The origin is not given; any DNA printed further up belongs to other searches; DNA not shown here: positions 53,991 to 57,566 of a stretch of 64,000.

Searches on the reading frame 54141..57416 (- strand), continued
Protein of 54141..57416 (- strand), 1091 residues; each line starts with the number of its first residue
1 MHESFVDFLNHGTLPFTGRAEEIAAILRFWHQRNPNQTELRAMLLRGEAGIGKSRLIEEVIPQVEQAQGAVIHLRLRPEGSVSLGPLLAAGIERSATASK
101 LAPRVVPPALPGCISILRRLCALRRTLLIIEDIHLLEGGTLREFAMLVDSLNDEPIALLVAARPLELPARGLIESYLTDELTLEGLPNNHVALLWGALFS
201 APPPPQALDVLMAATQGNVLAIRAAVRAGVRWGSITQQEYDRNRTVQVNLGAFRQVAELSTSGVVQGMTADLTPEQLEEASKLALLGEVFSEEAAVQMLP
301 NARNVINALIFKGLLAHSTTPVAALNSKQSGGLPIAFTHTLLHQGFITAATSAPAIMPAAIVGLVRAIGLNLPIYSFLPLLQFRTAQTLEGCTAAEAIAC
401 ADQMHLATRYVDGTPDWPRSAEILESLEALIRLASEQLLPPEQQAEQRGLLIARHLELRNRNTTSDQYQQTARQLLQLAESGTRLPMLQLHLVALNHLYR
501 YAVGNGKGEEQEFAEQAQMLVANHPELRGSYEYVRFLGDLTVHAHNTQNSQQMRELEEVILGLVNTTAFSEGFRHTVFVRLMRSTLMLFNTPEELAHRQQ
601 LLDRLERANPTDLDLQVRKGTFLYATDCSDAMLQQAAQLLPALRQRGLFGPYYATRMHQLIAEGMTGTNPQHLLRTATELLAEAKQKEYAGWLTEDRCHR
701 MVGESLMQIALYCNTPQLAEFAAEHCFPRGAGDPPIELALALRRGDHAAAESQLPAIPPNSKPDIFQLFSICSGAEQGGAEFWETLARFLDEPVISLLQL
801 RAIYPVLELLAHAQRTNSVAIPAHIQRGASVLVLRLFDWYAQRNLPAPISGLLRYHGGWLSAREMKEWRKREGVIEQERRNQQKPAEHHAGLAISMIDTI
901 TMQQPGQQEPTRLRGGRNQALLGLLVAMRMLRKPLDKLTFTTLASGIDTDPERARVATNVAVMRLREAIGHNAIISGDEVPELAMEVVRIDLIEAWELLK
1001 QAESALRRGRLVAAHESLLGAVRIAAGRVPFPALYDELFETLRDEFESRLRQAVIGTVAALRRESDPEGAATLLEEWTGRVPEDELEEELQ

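Call 66: predict_structure(alignment_id=A1)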
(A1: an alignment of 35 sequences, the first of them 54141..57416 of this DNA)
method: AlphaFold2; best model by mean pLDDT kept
length: 1091 residues; sequences in the alignment: 35
mean_pLDDT: 88.9   pTM: 0.68
mean pLDDT of the five models: 88.9, 88.0, 86.7, 86.3, 84.9
residues with pLDDT >= 90: 683; 70-90: 351; 50-70: 47; < 50: 10
segments of 3 or more residues with pLDDT < 50: 884-889
pLDDT, mean of each block of 10 residues (from residue 1): 76 85 93 73 90 93 91 85 86 90 87 93 92 87 93 92 79 89 91 89 90 91 91 78 73 91 88 93 94 94 93 81 80 87 90 85 96 93 92 95 91 82 95 95 93 91 88 96 92 96 84 95 95 95 86 94 95 94 91 94 92 90 93 92 80 91 93 93 70 76 94 93 83 88 92 86 88 88 92 87 94 90 94 95 95 93 94 90 50 89 85 91 94 90 90 90 90 82 88 94 89 90 91 92 94 93 88 89 58 45
secondary structure, 60 per line:
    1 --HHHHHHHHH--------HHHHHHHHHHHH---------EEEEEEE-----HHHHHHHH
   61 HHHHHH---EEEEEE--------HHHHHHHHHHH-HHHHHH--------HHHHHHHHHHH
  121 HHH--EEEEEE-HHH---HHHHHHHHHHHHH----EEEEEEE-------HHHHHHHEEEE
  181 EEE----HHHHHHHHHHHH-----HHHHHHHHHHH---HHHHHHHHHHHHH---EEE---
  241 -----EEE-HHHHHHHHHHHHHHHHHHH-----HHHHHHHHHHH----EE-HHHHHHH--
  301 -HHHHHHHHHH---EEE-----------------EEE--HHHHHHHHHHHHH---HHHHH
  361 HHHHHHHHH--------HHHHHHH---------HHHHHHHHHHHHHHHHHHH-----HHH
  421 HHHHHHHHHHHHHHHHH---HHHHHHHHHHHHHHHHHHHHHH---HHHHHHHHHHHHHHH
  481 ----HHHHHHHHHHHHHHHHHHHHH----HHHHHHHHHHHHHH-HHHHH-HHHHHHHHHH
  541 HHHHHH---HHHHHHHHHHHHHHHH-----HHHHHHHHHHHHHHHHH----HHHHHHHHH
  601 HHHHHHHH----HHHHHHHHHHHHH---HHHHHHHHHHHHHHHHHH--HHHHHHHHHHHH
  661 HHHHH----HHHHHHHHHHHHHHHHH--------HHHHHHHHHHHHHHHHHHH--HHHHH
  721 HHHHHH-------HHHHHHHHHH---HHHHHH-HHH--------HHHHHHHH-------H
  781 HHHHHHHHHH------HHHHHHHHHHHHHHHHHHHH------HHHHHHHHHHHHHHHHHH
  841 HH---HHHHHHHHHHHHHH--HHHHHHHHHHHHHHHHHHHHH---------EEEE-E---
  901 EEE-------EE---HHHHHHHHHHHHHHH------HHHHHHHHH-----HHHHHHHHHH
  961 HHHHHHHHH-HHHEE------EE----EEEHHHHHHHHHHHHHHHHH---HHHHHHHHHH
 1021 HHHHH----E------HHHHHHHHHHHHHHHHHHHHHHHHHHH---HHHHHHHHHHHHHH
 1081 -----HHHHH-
elements in order (helices of 4 or more, strands of 3 or more residues): H3-11 H20-31 E41-47 H53-66 E70-75 H84-94 H96-101 H110-123 E126-131 H139-151 E156-162 H170-176 E177-183 H188-199 H205-215 H219-231 E235-237 E246-248 H250-268 H274-284 H292-298 H302-311 E315-317 E335-337 H340-352 H356-369 H378-384 H394-412 H418-437 H441-462 H466-480 H485-505 H510-523 H525-529 H531-546 H550-565 H571-587 H592-608 H613-625 H629-646 H649-665 H670-686 H695-713 H716-726 H734-743 H747-752 H765-772 H780-790 H797-816 H823-842 H846-859 H862-882 E892-895 E901-903 H916-930 H937-945 H951-969 E988-990 H991-1007 H1011-1025 H1037-1063 H1067-1080 H1086-1090

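Call 68: fold_search(model_id=the predicted structure, library=pdb)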
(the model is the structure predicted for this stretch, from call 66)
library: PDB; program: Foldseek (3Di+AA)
matches with E <= 10: 1427; with E <= 0.001: 99
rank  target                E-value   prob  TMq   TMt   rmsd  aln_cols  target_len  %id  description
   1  9zjs_A                1.9e-07  1.00  0.17  0.17  19.9       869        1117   10  Human sterile alpha motif domain-containing protein 9 (SAMD9), asymmetric dimer "shell" shape (released 2026-02-25)
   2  2qby_A                7.1e-07  1.00  0.20  0.50   8.9       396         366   14  Crystal structure of a heterodimer of Cdc6/Orc1 initiators bound to origin DNA (from S. solfataricus) (released 2007-09-11)
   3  2qby_B                1.7e-06  1.00  0.20  0.51   9.5       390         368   12  Crystal structure of a heterodimer of Cdc6/Orc1 initiators bound to origin DNA (from S. solfataricus) (released 2007-09-11)
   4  3shf                  1.7e-06  1.00  0.17  0.16  20.5       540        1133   15  Crystal structure of the R265S mutant of full-length murine Apaf-1 (released 2011-08-24)
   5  7jpo_D                2.5e-06  1.00  0.18  0.42  12.2       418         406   12  ORC-O1AAA: Human Origin Recognition Complex (ORC) with dynamic/unresolved ORC2 WH (released 2020-09-02)
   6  7jps_D                2.5e-06  1.00  0.18  0.42  12.2       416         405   12  ORC-DNA: Human Origin Recognition Complex (ORC) with DNA bound in the core (released 2020-09-09)
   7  8xvb_A                3.0e-06  1.00  0.16  0.60   5.2       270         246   16  Cryo-EM structure of ATP-DNA-MuB filaments (released 2024-08-14)
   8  8bob_C                3.0e-06  1.00  0.18  0.42  19.2       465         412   15  Structural basis for negative regulation of the maltose system (released 2023-10-18)
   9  7jk6_A                3.8e-06  1.00  0.19  0.49  11.3       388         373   14  Structure of Drosophila ORC in the active conformation (released 2020-09-09)
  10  7jps_A                4.3e-06  1.00  0.18  0.49  11.5       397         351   15  ORC-DNA: Human Origin Recognition Complex (ORC) with DNA bound in the core (released 2020-09-09)
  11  7jlv_A                4.6e-06  1.00  0.21  0.45   6.7       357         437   11  Structure of the activated Roq1 resistosome directly recognizing the pathogen effector XopQ (released 2020-12-02)
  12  7jpq_D                5.0e-06  1.00  0.18  0.43  12.2       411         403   12  ORC-O2-5: Human Origin Recognition Complex (ORC) with subunits 2,3,4,5 (released 2020-09-02)
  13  8bv0_A                8.0e-06  1.00  0.17  0.48  14.7       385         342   14  Binary complex between the NB-ARC domain from the Tomato immune receptor NRC1 and the SPRY domain-containing effector  (released 2022-12-21)
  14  7jgr_A                8.6e-06  1.00  0.19  0.46  11.5       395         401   14  Structure of Drosophila ORC bound to DNA (84 bp) and Cdc6 (released 2020-09-09)
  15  8s0e_G                9.3e-06  1.00  0.17  0.48  11.4       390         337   12  H. sapiens OCCM bound to double stranded DNA (released 2024-10-02)
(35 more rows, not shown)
